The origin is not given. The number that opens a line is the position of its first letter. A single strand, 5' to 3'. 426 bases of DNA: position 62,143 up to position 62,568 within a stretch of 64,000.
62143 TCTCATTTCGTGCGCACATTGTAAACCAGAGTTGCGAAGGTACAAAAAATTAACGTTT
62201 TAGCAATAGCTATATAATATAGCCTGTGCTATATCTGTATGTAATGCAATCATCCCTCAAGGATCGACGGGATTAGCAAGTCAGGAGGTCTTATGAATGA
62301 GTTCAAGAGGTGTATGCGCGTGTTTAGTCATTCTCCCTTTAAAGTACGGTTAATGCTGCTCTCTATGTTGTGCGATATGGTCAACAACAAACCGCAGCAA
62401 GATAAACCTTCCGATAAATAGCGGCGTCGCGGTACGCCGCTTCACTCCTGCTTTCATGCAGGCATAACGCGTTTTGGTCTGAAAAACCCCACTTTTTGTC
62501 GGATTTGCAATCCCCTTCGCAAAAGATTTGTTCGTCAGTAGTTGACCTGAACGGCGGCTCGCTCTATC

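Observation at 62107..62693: Small-protein gene mntS with a palindromic operator, and structured RNA downstream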

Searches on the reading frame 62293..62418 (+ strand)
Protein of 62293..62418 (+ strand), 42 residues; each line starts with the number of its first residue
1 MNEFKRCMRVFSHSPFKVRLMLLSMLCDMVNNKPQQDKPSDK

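Call 16: find_homologous_proteins(query=window:62293-62418:+, max_evalue=0.01)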
Query seq(42 aa) (42 aa): 136 proteins with E <= 0.01 among 136 candidates; the best 120 are listed.
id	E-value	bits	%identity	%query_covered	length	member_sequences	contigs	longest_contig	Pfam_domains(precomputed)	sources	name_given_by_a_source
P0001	1.1e-20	88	98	100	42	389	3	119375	PF26599.1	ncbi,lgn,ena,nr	ncbi:Mn(2)-response protein, MntR-repressed [Escherichia coli]|nr:manganase accumulation protein Mnt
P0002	5.7e-20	86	98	100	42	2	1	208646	PF26599.1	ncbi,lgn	ncbi:TPA: manganase accumulation protein MntS [Escherichia coli]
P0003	5.7e-20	86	95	100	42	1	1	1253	PF26599.1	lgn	-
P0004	8.3e-20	85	98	100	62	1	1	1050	PF26599.1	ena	-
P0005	9.5e-20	85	98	100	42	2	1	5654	PF26599.1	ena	-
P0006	1.5e-19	84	95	100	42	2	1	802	PF26599.1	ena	-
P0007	3.3e-19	83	95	100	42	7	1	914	PF26599.1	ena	-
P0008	6.1e-19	83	93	100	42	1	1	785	PF26599.1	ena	-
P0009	7.9e-19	82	100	93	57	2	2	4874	PF26599.1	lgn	-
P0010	1.6e-18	81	88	100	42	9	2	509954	PF26599.1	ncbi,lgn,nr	ncbi:manganase accumulation protein MntS [Citrobacter sp. Res13-Sevr-PEB04-36]|nr:manganase accumula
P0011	2.5e-18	81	86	100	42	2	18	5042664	PF26599.1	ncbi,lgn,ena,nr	ncbi:manganase accumulation protein MntS [Citrobacter freundii]|nr:manganase accumulation protein Mn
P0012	3.7e-18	80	90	100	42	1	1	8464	PF26599.1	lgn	-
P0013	4.9e-18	80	91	100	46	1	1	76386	PF26599.1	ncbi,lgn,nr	ncbi:manganase accumulation protein MntS [Escherichia coli]|nr:manganase accumulation protein MntS [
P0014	1.2e-17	79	83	100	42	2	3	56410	PF26599.1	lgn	-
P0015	1.5e-17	78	90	100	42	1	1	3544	PF26599.1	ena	-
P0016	1.7e-17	78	83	100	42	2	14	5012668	PF26599.1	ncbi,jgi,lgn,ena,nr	ncbi:manganase accumulation protein MntS [Citrobacter braakii]|jgi:hypothetical protein|nr:MULTISPEC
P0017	2.1e-17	78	86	100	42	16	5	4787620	PF26599.1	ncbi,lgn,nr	ncbi:TPA: manganase accumulation protein MntS [Salmonella enterica subsp. salamae]|nr:manganase accu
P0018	2.4e-17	78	86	100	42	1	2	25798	PF26599.1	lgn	-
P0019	2.5e-17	78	83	100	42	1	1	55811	PF26599.1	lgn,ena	-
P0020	2.6e-17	78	83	100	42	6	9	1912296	PF26599.1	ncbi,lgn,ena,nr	ncbi:manganase accumulation protein MntS [Citrobacter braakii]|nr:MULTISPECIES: manganase accumulati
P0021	2.7e-17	77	86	100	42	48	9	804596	PF26599.1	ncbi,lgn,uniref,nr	ncbi:manganase accumulation protein MntS [Salmonella enterica subsp. salamae]|uniref:Manganase accum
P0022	2.8e-17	77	83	100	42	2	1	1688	PF26599.1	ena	-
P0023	3.6e-17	77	83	100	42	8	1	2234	PF26599.1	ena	-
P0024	3.6e-17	77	83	100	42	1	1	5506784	PF26599.1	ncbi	ncbi:manganase accumulation protein MntS [Citrobacter braakii]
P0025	4.0e-17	77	93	100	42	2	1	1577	PF26599.1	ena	-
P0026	4.6e-17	77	86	100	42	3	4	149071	PF26599.1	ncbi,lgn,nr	ncbi:manganase accumulation protein MntS [Salmonella enterica subsp. enterica serovar Typhimurium]|n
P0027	4.9e-17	77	83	100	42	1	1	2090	PF26599.1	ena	-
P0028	5.0e-17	77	83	100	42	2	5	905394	PF26599.1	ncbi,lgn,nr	ncbi:manganase accumulation protein MntS [Salmonella enterica]|nr:manganase accumulation protein Mnt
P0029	5.3e-17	77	86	100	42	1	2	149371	PF26599.1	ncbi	ncbi:manganase accumulation protein MntS [Salmonella enterica]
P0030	6.3e-17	76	83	100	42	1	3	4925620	PF26599.1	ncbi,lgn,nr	ncbi:TPA: manganase accumulation protein MntS [Salmonella enterica]|nr:manganase accumulation protei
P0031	6.5e-17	76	83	100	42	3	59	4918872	PF26599.1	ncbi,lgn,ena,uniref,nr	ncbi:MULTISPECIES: manganase accumulation protein MntS [Citrobacter]|uniref:Manganase accumulation p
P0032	6.6e-17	76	81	100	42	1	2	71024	PF26599.1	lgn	-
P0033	8.2e-17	76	83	100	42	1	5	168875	PF26599.1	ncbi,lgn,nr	ncbi:manganase accumulation protein MntS [Salmonella enterica subsp. salamae]|nr:manganase accumulat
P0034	9.1e-17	76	83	100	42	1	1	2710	PF26599.1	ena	-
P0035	9.3e-17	76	83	100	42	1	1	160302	PF26599.1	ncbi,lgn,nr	ncbi:manganase accumulation protein MntS [Salmonella enterica subsp. enterica serovar Heidelberg]|nr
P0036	9.4e-17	76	83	100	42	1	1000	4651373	PF26599.1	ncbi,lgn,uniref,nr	ncbi:manganase accumulation protein MntS [Salmonella enterica subsp. houtenae]|uniref:Manganase accu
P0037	9.7e-17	76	83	100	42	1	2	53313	PF26599.1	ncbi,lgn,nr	ncbi:manganase accumulation protein MntS [Salmonella enterica]|nr:manganase accumulation protein Mnt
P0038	9.7e-17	76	83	100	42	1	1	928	PF26599.1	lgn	-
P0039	9.8e-17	76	83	100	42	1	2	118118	PF26599.1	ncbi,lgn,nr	ncbi:manganase accumulation protein MntS [Salmonella enterica subsp. enterica]|nr:manganase accumula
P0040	9.8e-17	76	83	100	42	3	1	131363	PF26599.1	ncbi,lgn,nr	ncbi:manganase accumulation protein MntS [Salmonella enterica]|nr:manganase accumulation protein Mnt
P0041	1.0e-16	76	83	100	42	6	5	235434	PF26599.1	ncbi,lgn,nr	ncbi:manganase accumulation protein MntS [Salmonella enterica]|nr:manganase accumulation protein Mnt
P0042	1.0e-16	76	83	100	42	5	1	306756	PF26599.1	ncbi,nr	ncbi:manganase accumulation protein MntS [Salmonella enterica]|nr:manganase accumulation protein Mnt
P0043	1.0e-16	76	83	100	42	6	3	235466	PF26599.1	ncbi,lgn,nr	ncbi:manganase accumulation protein MntS [Salmonella enterica]|nr:manganase accumulation protein Mnt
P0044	1.1e-16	76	86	100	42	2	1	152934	PF26599.1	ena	-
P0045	1.2e-16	76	83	100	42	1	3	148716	PF26599.1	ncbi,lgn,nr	ncbi:manganase accumulation protein MntS [Salmonella enterica subsp. salamae]|nr:manganase accumulat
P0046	1.3e-16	75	83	100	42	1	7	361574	PF26599.1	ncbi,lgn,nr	ncbi:Mn(2+)-response protein MntS [Salmonella enterica subsp. enterica serovar Adelaide]|nr:manganas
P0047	1.3e-16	75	83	100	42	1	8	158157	PF26599.1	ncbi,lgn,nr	ncbi:manganase accumulation protein MntS [Salmonella enterica]|nr:manganase accumulation protein Mnt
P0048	1.3e-16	75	85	95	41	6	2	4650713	PF26599.1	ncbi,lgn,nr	ncbi:manganase accumulation protein MntS [Trabulsiella odontotermitis]|nr:manganase accumulation pro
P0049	1.4e-16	75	83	100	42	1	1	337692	PF26599.1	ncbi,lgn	ncbi:manganase accumulation protein MntS [Salmonella enterica]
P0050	1.4e-16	75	83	100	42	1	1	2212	PF26599.1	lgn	-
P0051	1.4e-16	75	83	100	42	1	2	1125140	PF26599.1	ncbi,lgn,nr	ncbi:manganase accumulation protein MntS [Salmonella enterica]|nr:manganase accumulation protein Mnt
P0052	1.5e-16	75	83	100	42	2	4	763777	PF26599.1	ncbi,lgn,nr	ncbi:manganase accumulation protein MntS [Salmonella enterica subsp. enterica serovar Newport]|nr:ma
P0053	1.6e-16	75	83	100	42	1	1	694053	PF26599.1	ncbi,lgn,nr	ncbi:manganase accumulation protein MntS [Salmonella enterica]|nr:manganase accumulation protein Mnt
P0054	1.7e-16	75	80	98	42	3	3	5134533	PF26599.1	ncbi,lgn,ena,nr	ncbi:manganase accumulation protein MntS [Citrobacter freundii]|nr:manganase accumulation protein Mn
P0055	1.9e-16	75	83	100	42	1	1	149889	PF26599.1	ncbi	ncbi:manganase accumulation protein MntS [Salmonella enterica subsp. houtenae serovar [1],40:z4,z23:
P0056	2.0e-16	75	83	100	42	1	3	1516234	PF26599.1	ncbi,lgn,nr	ncbi:manganase accumulation protein MntS [Salmonella enterica subsp. enterica serovar Javiana]|nr:ma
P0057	2.0e-16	75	83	100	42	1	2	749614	PF26599.1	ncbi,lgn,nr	ncbi:manganase accumulation protein MntS [Salmonella enterica]|nr:manganase accumulation protein Mnt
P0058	2.0e-16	75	83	100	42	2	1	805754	PF26599.1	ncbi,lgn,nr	ncbi:manganase accumulation protein MntS [Salmonella enterica]|nr:manganase accumulation protein Mnt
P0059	2.1e-16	75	90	95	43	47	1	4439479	PF26599.1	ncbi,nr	ncbi:manganase accumulation protein MntS [Kosakonia sp. H02]|nr:manganase accumulation protein MntS 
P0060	2.1e-16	75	83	100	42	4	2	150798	PF26599.1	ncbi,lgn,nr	ncbi:manganase accumulation protein MntS [Salmonella enterica subsp. salamae]|nr:manganase accumulat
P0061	2.2e-16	75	90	95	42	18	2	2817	PF26599.1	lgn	-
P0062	2.3e-16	75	83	100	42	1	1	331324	PF26599.1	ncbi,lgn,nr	ncbi:manganase accumulation protein MntS [Salmonella enterica]|nr:manganase accumulation protein Mnt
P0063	2.3e-16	75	81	100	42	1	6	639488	PF26599.1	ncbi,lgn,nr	ncbi:manganase accumulation protein MntS [Salmonella enterica]|nr:manganase accumulation protein Mnt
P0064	2.3e-16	75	83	100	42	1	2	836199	PF26599.1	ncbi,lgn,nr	ncbi:manganase accumulation protein MntS [Salmonella enterica]|nr:manganase accumulation protein Mnt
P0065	2.7e-16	74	85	95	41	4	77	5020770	PF26599.1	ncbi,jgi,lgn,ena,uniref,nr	ncbi:manganase accumulation protein MntS [Kluyvera intermedia]|jgi:hypothetical protein|uniref:Manga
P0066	2.7e-16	74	83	100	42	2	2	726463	PF26599.1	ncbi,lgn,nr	ncbi:manganase accumulation protein MntS [Salmonella enterica]|nr:manganase accumulation protein Mnt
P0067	2.8e-16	74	100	86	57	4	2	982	PF26599.1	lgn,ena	-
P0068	2.8e-16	74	83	100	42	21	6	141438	PF26599.1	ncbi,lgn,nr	ncbi:manganase accumulation protein MntS [Salmonella enterica subsp. enterica]|nr:manganase accumula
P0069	2.8e-16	74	83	100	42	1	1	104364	PF26599.1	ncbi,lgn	-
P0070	2.9e-16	74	81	100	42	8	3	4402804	PF26599.1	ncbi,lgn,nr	ncbi:manganase accumulation protein MntS [Citrobacter sedlakii]|nr:manganase accumulation protein Mn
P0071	3.8e-16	74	83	95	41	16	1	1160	PF26599.1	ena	-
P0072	3.8e-16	74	83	100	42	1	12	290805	PF26599.1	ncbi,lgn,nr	ncbi:manganase accumulation protein MntS [Salmonella enterica]|nr:manganase accumulation protein Mnt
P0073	3.9e-16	74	83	100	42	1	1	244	PF26599.1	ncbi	ncbi:manganase accumulation protein MntS [Salmonella enterica]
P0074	4.0e-16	74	83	100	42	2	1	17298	PF26599.1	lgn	-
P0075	4.1e-16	74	83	95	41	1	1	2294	PF26599.1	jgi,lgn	jgi:hypothetical protein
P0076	4.2e-16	74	83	100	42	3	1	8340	PF26599.1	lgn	-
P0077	4.2e-16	74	88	100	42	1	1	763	PF26599.1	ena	-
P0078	5.0e-16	74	81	100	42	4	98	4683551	PF26599.1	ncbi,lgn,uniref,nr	ncbi:manganase accumulation protein MntS [Salmonella bongori]|uniref:Manganase accumulation protein 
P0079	5.1e-16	74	83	100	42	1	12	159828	PF26599.1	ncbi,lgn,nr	ncbi:manganase accumulation protein MntS [Salmonella enterica subsp. enterica]|nr:manganase accumula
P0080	5.4e-16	74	83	100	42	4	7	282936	PF26599.1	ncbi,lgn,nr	ncbi:manganase accumulation protein MntS [Salmonella enterica]|nr:manganase accumulation protein Mnt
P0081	5.7e-16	73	83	95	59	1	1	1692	PF26599.1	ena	-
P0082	5.7e-16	73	81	100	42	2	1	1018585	PF26599.1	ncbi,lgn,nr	ncbi:manganase accumulation protein MntS [Salmonella enterica]|nr:manganase accumulation protein Mnt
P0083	6.9e-16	73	90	100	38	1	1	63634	PF26599.1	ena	-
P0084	6.9e-16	73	83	100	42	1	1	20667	PF26599.1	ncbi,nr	ncbi:Mn(2+)-response protein MntS [Salmonella enterica]|nr:manganase accumulation protein MntS [Salm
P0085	7.7e-16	73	83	95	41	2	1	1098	PF26599.1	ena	-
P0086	7.7e-16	73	83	100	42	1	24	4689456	PF26599.1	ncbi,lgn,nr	ncbi:manganase accumulation protein MntS [Salmonella enterica]|nr:manganase accumulation protein Mnt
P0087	8.7e-16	73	85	95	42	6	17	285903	PF26599.1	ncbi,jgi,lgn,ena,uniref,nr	ncbi:MAG: manganase accumulation protein MntS [Silvania sp.]|jgi:hypothetical protein|uniref:Mangana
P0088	1.0e-15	73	93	100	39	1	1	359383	PF26599.1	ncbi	ncbi:manganase accumulation protein MntS [Escherichia coli]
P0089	1.1e-15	73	80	95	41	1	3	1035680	PF26599.1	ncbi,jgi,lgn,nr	ncbi:manganase accumulation protein MntS [Enterobacter asburiae]|nr:manganase accumulation protein M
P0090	1.4e-15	72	82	93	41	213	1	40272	PF26599.1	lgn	-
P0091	2.1e-15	72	82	93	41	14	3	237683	PF26599.1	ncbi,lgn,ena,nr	ncbi:manganase accumulation protein MntS [Klebsiella variicola]|nr:manganase accumulation protein Mn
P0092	4.0e-15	71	90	93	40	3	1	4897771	PF26599.1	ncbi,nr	ncbi:manganase accumulation protein MntS [Escherichia coli]|nr:manganase accumulation protein MntS [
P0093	6.0e-15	70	79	100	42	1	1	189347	PF26599.1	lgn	-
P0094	6.5e-15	70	84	90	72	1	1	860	PF26599.1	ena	-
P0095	8.4e-15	70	83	95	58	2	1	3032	PF26599.1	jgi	jgi:hypothetical protein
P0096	1.0e-14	70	81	98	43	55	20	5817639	PF26599.1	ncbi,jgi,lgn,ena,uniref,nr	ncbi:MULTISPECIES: manganase accumulation protein MntS [Kosakonia]|uniref:Manganase accumulation pro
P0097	1.2e-14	69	72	100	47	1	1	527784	PF26599.1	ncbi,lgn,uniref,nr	ncbi:TPA_asm: manganase accumulation protein MntS [Salmonella enterica subsp. houtenae serovar 44:z3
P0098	1.3e-14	69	79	98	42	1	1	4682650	PF26599.1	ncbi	ncbi:manganase accumulation protein MntS [Salmonella enterica]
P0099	1.7e-14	69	78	95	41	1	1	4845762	PF26599.1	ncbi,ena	ncbi:manganase accumulation protein MntS [Kluyvera ascorbata]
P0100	2.0e-14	69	76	98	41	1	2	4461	PF26599.1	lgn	-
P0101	2.1e-14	69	76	100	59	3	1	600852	PF26599.1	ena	-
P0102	2.5e-14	68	85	93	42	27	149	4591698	PF26599.1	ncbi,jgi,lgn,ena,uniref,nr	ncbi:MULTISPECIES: manganase accumulation protein MntS [Gammaproteobacteria]|jgi:hypothetical protei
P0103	2.9e-14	68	80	95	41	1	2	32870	PF26599.1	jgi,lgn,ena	jgi:hypothetical protein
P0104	3.1e-14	68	79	93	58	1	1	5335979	PF26599.1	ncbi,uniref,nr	ncbi:Uncharacterised protein [Klebsiella pneumoniae]|uniref:Manganase accumulation protein MntS n=1 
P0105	3.9e-14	68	78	95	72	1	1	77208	PF26599.1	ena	-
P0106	4.7e-14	68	78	95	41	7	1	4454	PF26599.1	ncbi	-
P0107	6.1e-14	67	78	95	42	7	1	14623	PF26599.1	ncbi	-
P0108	6.3e-14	67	83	95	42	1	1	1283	PF26599.1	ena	-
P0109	6.7e-14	67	81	95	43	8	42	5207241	PF26599.1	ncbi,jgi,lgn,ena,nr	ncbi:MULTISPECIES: manganase accumulation protein MntS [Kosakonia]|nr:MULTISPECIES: manganase accumu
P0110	9.4e-14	67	100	79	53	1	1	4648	PF26599.1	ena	-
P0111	9.5e-14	67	79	100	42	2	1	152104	PF26599.1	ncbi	ncbi:TPA: manganase accumulation protein MntS [Salmonella enterica subsp. enterica serovar Infantis]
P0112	1.3e-13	66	75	95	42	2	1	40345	PF26599.1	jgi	jgi:hypothetical protein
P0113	1.5e-13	66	81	88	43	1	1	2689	PF26599.1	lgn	-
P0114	3.7e-13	65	79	95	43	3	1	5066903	PF26599.1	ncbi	ncbi:manganase accumulation protein MntS [Kosakonia sacchari]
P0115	3.8e-13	65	73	95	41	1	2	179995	PF26599.1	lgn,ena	-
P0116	4.5e-13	65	77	100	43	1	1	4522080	PF26599.1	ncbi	ncbi:manganase accumulation protein MntS [Shigella flexneri]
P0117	1.3e-12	63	78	88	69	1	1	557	PF26599.1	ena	-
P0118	1.3e-12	63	75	95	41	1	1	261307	PF26599.1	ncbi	ncbi:TPA: manganase accumulation protein MntS [Citrobacter freundii]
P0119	2.0e-12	63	72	93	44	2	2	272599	PF26599.1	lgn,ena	-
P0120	2.0e-12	63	79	93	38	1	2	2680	PF26599.1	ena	-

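Call 17: search_protein_families(proteins=[window:62293-62418:+], library=ncbifam)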
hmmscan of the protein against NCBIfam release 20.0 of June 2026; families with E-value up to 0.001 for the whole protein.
seq(42 aa): 1 family
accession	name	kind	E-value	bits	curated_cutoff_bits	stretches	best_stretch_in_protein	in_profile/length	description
NF033226.1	small_MntS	equivalog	6.3e-28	96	36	1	1-39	1-40/41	manganase accumulation protein MntS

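Call 19: find_related_loci(query=A1, collection=genome_contigs, flank=2500)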
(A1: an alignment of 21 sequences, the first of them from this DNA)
Query A1 (42 aa) in genome_contigs; peptide patterns used: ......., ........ (x = any residue, [..] = any of these).
152 stretches matched a pattern; 121 encode a relative of the query (tblastn E <= 1e-3); the best 80 are kept; 80 distinct loci.
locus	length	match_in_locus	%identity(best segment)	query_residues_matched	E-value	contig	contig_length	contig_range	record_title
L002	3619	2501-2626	100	1-42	2e-24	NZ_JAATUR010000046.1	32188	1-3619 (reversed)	Escherichia coli strain SCPM-O-B-8794 46length=32188, whole genome shotgun sequence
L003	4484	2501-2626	98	1-42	3e-24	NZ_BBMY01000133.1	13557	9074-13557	Escherichia albertii NBRC 107761 = DSM 17582 strain NBRC 107761, whole genome shotgun sequence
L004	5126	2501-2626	98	1-42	6e-24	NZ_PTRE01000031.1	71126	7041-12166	Escherichia sp. MOD1-EC7003 MOD1-EC7003_31_length_71126_cov_112, whole genome shotgun sequence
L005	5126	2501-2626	95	1-42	2e-23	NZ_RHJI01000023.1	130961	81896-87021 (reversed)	Escherichia sp. E1V33 1V33_23_consensus, whole genome shotgun sequence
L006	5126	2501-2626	90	1-42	7e-23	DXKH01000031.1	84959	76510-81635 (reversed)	MAG TPA_asm: Citrobacter sp. isolate HRGM_Genome_0066 HRGM_Genome_0066_31, whole genome shotgun sequence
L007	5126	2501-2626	90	1-42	7e-23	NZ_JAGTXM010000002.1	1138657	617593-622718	Citrobacter amalonaticus strain ku-bf3 scaffold_1, whole genome shotgun sequence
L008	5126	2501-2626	88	1-42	1e-22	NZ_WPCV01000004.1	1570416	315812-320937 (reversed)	Citrobacter sp. On2M On2M_4, whole genome shotgun sequence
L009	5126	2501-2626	90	1-42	1e-22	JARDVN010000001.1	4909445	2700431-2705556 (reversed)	Citrobacter amalonaticus strain AUH_CA_2023_1 contig_2, whole genome shotgun sequence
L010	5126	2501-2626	88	1-42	2e-22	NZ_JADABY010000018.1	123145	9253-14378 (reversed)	Citrobacter sp. Res13-Sevr-PEB04-36 seq_tig18, whole genome shotgun sequence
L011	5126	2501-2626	86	1-42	2e-22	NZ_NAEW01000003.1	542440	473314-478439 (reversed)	Citrobacter braakii strain ATCC 51113 CbraakiiATCC_L001_NODE_3_length_542440__24.2485, whole genome shotgun sequence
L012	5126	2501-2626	86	1-42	3e-22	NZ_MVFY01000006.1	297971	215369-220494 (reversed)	Citrobacter portucalensis strain A60 A60_S7_L001_NODE_6_length_297971_cov_19.5362, whole genome shotgun sequence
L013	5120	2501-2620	90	1-40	3e-22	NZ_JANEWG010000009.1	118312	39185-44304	Citrobacter sp. Awk 4 510132-22-9, whole genome shotgun sequence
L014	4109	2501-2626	88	1-42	3e-22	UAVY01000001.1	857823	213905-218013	Citrobacter koseri strain NCTC10786 genome assembly, contig: ERS513143SCcontig000001, whole genome shotgun sequence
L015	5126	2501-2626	86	1-42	3e-22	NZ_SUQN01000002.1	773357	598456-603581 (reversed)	Citrobacter gillenii strain UMG736 UMG736_2, whole genome shotgun sequence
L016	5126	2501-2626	86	1-42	5e-22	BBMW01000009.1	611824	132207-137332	Citrobacter werkmanii NBRC 105721 DNA, contig: CIWKM09, whole genome shotgun sequence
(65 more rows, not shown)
